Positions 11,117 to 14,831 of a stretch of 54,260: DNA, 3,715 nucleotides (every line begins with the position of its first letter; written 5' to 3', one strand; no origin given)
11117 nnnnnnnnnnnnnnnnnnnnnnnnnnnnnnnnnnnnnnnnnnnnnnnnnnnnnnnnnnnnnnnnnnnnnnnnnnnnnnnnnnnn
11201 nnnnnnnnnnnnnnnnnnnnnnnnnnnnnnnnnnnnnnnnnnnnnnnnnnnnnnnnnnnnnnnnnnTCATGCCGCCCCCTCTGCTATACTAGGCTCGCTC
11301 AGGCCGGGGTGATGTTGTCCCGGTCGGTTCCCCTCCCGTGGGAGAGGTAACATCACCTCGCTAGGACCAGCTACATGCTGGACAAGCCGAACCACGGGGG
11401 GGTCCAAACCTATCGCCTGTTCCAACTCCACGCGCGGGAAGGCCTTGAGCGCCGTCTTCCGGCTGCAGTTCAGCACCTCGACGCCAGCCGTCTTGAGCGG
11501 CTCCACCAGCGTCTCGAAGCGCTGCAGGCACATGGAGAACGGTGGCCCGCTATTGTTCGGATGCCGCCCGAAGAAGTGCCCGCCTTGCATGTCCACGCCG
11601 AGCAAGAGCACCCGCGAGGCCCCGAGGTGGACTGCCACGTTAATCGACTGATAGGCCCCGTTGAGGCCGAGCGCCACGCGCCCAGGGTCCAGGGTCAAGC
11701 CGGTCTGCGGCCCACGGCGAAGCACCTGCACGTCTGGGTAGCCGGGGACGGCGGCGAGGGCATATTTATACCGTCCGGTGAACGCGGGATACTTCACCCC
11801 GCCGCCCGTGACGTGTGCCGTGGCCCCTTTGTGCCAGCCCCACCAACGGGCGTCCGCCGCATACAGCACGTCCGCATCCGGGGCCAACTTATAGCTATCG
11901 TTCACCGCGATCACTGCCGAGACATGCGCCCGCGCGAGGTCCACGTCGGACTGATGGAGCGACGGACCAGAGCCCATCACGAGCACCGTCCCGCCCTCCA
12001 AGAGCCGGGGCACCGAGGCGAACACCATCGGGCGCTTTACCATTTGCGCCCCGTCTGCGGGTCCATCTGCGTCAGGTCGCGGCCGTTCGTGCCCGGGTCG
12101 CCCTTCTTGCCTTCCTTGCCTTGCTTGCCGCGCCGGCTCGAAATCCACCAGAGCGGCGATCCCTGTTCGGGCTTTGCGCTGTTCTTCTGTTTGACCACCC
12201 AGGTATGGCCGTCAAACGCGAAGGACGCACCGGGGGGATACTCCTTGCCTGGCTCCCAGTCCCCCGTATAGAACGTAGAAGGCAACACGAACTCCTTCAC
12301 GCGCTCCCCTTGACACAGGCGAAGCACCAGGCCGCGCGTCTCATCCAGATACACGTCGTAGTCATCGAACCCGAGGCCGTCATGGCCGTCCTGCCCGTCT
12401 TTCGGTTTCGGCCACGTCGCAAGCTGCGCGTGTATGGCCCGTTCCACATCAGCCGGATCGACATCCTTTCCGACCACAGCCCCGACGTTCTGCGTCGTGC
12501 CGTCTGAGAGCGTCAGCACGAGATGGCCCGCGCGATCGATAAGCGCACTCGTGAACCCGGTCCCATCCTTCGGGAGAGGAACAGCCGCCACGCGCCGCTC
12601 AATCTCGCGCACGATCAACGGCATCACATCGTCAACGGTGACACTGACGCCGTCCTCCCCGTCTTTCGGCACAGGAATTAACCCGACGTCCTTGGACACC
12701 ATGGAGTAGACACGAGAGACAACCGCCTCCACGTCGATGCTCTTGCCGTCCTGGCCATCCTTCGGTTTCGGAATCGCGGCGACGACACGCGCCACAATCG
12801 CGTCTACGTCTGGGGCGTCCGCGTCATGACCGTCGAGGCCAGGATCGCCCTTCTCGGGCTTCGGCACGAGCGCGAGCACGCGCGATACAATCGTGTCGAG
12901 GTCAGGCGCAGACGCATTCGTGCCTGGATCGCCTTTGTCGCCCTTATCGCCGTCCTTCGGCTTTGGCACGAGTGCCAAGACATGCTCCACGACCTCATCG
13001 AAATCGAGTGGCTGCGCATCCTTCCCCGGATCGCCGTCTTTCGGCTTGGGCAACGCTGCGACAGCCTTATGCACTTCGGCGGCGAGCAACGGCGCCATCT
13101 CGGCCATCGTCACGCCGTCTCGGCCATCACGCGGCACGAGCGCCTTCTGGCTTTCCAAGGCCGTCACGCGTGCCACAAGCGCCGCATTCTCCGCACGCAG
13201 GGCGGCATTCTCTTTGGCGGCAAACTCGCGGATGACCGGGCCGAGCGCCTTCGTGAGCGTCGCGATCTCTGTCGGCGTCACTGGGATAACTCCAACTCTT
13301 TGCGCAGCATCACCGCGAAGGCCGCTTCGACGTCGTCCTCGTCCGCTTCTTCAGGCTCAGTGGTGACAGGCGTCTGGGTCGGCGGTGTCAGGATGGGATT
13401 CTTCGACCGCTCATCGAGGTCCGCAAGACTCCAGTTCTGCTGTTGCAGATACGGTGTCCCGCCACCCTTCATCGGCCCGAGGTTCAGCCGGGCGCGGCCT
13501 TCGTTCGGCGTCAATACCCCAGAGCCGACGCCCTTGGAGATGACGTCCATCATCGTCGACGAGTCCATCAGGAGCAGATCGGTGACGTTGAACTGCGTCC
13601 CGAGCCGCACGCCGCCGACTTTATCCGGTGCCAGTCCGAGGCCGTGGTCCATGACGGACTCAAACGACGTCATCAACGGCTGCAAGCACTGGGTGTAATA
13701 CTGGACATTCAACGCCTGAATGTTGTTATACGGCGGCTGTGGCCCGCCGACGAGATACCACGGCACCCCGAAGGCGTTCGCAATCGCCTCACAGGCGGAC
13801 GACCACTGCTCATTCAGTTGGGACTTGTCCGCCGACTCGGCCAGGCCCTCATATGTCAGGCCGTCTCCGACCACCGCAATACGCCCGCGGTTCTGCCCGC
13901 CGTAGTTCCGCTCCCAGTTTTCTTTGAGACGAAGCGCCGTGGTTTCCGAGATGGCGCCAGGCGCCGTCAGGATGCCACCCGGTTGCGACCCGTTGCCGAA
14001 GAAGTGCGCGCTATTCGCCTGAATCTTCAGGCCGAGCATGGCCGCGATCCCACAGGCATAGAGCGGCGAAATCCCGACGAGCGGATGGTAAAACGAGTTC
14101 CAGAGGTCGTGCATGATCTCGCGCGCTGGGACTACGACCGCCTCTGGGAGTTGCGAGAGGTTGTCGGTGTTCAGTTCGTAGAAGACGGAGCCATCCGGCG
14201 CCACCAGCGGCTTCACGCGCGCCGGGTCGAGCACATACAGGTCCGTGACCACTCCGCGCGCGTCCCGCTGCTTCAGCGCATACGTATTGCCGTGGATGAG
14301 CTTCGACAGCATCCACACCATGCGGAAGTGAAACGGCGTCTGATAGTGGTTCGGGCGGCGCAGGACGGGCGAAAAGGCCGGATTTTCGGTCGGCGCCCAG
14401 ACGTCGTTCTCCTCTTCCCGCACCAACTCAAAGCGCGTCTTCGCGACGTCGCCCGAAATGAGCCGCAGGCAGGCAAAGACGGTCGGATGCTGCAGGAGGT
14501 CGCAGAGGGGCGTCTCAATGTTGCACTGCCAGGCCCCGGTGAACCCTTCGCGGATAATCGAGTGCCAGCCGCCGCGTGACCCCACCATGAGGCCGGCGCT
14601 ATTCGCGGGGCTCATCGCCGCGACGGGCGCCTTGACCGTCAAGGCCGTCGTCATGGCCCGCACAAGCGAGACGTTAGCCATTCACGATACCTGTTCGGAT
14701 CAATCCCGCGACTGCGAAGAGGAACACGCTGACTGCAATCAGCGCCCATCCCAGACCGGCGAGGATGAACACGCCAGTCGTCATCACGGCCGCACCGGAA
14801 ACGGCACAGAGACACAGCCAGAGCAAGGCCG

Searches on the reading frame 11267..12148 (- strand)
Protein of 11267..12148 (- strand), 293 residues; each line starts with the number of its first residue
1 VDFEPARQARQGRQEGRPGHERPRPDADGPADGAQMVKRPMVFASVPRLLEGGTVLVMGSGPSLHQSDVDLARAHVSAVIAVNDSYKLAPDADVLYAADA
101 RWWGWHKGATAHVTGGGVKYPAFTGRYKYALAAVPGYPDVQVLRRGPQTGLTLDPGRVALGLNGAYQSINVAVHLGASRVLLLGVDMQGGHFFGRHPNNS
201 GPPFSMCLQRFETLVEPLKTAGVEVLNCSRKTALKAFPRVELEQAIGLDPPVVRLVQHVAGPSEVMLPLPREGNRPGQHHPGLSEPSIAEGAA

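Call 13: search_protein_families(library=phrogs, proteins=[window:11267-12148:-], max_evalue=0.001)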
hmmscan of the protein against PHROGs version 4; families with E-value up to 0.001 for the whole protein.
window:11267-12148:- (293 aa): 2 families
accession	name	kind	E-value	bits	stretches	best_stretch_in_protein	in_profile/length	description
phrog_4603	-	other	3.4e-35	122.2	1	59-247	2-174/178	alpha-2;3-sialyltransferase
phrog_2111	-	unknown function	6.3e-08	33.2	1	139-188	109-157/208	-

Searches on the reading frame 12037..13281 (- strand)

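Call 13: search_protein_families(library=phrogs, proteins=[window:12037-13281:-], max_evalue=0.001)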
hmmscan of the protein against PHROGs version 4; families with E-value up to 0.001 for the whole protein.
window:12037-13281:- (414 aa): 7 families
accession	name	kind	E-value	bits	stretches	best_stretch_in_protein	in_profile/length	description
phrog_1289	-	head and packaging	5.1e-34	119.2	3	123-300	55-194/331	portal protein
phrog_2271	-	head and packaging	1.3e-19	70.5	1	19-299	469-723/859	portal protein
phrog_8767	-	unknown function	4.9e-13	50.5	1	19-186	15-168/181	-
phrog_13565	-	tail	2.4e-06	27.7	0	241-274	16-49/375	tail protein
phrog_21454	-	unknown function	2.6e-05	24.6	0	19-84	246-311/320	-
phrog_5073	-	tail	2.8e-05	24.3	1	338-401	214-277/519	tail fiber protein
phrog_16748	-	unknown function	5.1e-05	24.2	1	304-392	51-143/143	-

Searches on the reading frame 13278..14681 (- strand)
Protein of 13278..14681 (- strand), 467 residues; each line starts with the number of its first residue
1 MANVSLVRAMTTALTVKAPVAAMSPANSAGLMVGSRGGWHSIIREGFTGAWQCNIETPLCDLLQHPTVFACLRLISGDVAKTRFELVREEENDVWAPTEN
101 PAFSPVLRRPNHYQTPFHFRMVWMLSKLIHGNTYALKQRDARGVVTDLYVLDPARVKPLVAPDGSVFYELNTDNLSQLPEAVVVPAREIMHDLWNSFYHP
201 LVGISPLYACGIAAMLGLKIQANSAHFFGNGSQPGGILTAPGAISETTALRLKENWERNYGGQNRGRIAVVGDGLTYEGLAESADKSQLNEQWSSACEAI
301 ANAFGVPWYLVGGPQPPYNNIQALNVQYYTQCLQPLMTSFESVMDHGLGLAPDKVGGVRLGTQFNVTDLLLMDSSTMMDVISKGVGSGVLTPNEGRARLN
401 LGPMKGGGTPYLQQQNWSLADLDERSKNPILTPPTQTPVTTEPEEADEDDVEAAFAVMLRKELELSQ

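Call 7: search_dna_similar(query=window:13278-14681:-, collection=phages, mode=protein, max_rows=15)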
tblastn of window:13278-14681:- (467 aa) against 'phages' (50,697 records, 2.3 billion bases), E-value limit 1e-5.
Records with a match: 1672; places in all: 1676; records where one place covers at least 80% of the query: 232.
Best place of each record, by identity: <60% 1672.
By first word of the organism name: Vibrio 204; Staphylococcus 197; Microbacterium 154; Mycobacterium 135; Enterococcus 118; Streptococcus 110; Escherichia 60; Ralstonia 50; Bacillus 48; Pseudomonas 47; and 101 more.
By host as written in the record: - 305; Mycobacterium smegmatis mc2 155 111; Microbacterium foliorum NRRL B-24224 99; Staphylococcus aureus 54; Escherichia coli 45; Microbacterium foliorum NRRL B-24224 SEA 41; Enterococcus faecalis 41; Ralstonia solanacearum 39; and 503 more.
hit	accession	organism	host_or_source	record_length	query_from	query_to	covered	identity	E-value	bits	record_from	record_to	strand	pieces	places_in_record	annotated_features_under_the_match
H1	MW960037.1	Rhizobium phage RHph_X2_26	Sinorhizobium americanum X2_26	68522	27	425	85%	46.9%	8e-104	345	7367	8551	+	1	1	capsid portal protein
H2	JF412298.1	EBPR siphovirus 3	-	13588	42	425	82%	47.7%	3e-107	355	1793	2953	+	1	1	gp4: hypothetical protein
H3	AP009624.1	Pseudomonas phage PAJU2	Pseudomonas aeruginosa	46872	10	419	88%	43.1%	6e-97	325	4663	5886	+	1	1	putative portal protein | hypothetical protein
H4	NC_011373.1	Pseudomonas phage PAJU2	Pseudomonas aeruginosa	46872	10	419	88%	43.1%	6e-97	325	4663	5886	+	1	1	portal protein | hypothetical protein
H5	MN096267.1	Pseudomonas phage vB_PaS_IME307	Pseudomonas aeruginosa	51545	10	419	88%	42.4%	2e-95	321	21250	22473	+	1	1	portal (connector) protein | hypothetical protein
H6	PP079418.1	Stenotrophomonas phage SOVA965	Stenotrophomonas maltophilia 1640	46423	35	419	82%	44.6%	6e-97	325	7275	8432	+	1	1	portal protein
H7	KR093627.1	Moraxella phage Mcat3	Moraxella catarrhalis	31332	38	425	83%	44.2%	2e-94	318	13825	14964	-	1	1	portal protein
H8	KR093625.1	Moraxella phage Mcat1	Moraxella catarrhalis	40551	38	425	83%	44.2%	2e-94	318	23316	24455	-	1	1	portal protein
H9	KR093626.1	Moraxella phage Mcat2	Moraxella catarrhalis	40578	38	425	83%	44.2%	2e-94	318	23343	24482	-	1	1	portal protein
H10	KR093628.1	Moraxella phage Mcat4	Moraxella catarrhalis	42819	38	425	83%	44.2%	3e-94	317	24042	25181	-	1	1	portal protein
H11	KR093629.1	Moraxella phage Mcat5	Moraxella catarrhalis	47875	38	425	83%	44.0%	8e-94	316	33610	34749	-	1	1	portal protein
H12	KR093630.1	Moraxella phage Mcat6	Moraxella catarrhalis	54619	38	425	83%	44.0%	8e-94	316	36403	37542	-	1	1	portal protein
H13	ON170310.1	Ralstonia phage YO182_2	Ralstonia solanacearum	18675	25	428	87%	41.3%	7e-84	287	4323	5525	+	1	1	record has no annotation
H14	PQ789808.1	Burkholderia phage vB_SBP9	Burkholderia sp.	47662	25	425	86%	41.6%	2e-88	301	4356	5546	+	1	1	portal protein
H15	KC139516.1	Salmonella phage FSL SP-016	Salmonella enterica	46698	35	425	84%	42.5%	6e-98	328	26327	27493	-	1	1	putative portal protein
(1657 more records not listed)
